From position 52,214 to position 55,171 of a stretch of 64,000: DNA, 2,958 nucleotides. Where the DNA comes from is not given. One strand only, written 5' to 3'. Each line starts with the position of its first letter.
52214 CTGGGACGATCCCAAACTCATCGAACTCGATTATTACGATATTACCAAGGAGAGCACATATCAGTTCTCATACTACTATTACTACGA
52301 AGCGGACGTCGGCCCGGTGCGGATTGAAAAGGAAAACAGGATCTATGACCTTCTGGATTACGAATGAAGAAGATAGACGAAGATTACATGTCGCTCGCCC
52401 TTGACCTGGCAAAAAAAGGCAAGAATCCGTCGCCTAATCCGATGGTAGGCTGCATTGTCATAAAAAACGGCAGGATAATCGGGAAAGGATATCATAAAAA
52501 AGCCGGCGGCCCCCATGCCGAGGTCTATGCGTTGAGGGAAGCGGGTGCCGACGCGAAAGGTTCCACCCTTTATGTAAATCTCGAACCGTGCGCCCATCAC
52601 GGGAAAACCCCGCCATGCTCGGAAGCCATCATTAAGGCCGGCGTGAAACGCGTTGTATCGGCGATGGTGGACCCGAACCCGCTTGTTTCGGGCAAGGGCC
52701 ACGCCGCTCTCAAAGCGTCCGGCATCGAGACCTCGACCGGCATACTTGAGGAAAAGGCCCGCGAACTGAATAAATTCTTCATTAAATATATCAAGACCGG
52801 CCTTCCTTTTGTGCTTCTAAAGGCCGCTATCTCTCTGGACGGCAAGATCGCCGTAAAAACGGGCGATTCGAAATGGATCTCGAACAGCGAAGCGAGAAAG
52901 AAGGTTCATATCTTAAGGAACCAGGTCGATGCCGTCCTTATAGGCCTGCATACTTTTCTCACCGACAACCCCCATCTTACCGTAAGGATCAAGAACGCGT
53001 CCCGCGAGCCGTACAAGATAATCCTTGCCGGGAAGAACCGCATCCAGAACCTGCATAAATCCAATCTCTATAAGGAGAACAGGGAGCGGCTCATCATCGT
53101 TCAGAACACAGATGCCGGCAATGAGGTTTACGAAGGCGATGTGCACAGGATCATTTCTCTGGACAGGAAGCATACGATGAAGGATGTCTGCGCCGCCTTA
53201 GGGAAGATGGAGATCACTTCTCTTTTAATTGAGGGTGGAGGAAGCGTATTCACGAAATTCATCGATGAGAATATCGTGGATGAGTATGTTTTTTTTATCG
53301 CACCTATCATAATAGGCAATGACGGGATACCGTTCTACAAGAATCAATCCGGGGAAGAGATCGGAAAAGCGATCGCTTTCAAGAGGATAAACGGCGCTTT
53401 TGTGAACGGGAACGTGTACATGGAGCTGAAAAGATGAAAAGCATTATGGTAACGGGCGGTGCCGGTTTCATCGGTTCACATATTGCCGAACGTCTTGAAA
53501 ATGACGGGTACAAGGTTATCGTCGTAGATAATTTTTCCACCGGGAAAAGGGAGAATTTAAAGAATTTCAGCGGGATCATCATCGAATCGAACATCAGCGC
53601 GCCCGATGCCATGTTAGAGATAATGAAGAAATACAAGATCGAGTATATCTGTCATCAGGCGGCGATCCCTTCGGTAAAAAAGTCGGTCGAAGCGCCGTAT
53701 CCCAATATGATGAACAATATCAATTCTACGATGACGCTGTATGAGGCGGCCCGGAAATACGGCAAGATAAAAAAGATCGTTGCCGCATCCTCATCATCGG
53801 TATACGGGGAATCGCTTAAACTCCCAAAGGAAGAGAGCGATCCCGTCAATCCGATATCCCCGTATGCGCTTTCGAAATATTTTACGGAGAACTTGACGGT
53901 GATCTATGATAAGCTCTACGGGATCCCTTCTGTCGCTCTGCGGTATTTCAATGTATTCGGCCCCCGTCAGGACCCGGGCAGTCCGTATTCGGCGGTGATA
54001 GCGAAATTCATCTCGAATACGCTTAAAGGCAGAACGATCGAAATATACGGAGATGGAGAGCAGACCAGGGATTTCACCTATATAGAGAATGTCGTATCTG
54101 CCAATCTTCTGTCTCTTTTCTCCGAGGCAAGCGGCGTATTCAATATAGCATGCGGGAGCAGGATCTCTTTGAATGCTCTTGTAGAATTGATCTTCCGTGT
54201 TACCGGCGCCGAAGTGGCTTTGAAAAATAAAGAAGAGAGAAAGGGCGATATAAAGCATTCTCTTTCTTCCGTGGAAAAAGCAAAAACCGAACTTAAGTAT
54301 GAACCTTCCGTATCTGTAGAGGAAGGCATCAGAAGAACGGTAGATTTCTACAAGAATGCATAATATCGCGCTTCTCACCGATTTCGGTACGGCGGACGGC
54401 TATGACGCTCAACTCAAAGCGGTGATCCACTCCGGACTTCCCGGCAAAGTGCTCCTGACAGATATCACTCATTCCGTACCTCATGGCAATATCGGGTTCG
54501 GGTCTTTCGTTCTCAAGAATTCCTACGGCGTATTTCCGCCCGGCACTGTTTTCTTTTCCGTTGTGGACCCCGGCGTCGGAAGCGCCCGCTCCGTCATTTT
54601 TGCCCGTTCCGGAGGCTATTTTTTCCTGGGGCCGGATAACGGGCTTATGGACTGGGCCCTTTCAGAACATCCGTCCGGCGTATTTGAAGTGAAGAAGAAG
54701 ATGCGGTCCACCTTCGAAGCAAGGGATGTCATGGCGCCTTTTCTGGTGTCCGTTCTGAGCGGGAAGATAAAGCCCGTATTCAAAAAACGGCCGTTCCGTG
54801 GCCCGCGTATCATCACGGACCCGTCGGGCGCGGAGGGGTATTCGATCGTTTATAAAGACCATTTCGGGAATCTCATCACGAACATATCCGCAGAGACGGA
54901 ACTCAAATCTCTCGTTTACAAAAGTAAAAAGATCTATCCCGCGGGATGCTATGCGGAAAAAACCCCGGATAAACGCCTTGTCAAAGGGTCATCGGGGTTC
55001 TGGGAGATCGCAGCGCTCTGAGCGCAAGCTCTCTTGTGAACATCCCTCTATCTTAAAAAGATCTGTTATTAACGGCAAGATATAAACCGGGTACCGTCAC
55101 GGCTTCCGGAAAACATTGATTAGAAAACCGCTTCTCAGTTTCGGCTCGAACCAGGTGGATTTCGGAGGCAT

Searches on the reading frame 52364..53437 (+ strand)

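Call 46: search_protein_families(library=pfam, proteins=[window:52364-53437:+])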
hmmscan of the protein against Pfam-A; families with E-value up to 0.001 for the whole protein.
window:52364-53437:+ (357 aa): 3 families
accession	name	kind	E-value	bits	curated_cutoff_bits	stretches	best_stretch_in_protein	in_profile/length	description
PF01872.23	RibD_C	-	2.2e-40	139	24.1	1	148-321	1-169/197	RibD C-terminal domain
PF00383.29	dCMP_cyt_deam_1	-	1.2e-22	80.2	25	1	3-100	2-101/102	Cytidine and deoxycytidylate deaminase zinc-binding region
PF14437.12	MafB19-deam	-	1.4e-13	51.4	27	1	6-106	4-106/142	MafB19-like deaminase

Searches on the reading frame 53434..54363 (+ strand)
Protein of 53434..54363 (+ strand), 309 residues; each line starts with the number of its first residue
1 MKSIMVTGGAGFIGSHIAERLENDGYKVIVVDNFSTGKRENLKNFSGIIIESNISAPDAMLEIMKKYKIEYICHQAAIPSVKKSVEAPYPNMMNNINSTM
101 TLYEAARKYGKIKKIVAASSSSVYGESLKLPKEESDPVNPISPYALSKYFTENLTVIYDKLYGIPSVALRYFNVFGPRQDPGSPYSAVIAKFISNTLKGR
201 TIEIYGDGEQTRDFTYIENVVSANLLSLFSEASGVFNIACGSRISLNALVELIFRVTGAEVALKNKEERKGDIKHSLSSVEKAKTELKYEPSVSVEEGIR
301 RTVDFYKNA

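Call 46: search_protein_families(library=pfam, proteins=[window:53434-54363:+])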
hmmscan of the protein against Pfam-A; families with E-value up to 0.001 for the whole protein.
window:53434-54363:+ (309 aa): 7 families
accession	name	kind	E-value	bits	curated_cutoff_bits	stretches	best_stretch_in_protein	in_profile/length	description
PF01370.27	Epimerase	-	9.5e-61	205.7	20.9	1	4-239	1-240/240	NAD dependent epimerase/dehydratase family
PF16363.11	GDP_Man_Dehyd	-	8.2e-60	203.4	27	1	5-302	1-332/332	GDP-mannose 4,6 dehydratase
PF01073.25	3Beta_HSD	-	4.5e-16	59.1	22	1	5-226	1-227/280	3-beta hydroxysteroid dehydrogenase/isomerase family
PF02719.21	Polysacc_synt_2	-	4.5e-13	49.5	20.2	1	4-262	1-252/293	Polysaccharide biosynthesis protein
PF04321.23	RmlD_sub_bind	-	2.9e-12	46.7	27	1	3-157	2-138/287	RmlD substrate binding domain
PF07993.18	NAD_binding_4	-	3.1e-07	30.2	20.1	1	38-222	59-256/258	Male sterility protein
PF00106.31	adh_short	-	0.00028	20.9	26.6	1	2-72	1-81/195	short chain dehydrogenase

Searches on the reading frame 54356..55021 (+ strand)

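Call 46: search_protein_families(library=pfam, proteins=[window:54356-55021:+])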
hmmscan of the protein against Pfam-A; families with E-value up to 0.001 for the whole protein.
window:54356-55021:+ (221 aa): 2 families
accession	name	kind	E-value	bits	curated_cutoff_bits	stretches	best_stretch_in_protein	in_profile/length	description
PF01887.21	SAM_HAT_N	-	2e-37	128.7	26.3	1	4-137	1-139/145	SAM hydroxide adenosyltransferase N-terminal domain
PF20257.3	SAM_HAT_C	-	1.7e-06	28.7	25.5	1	163-219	2-65/84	SAM hydroxide adenosyltransferase C-terminal domain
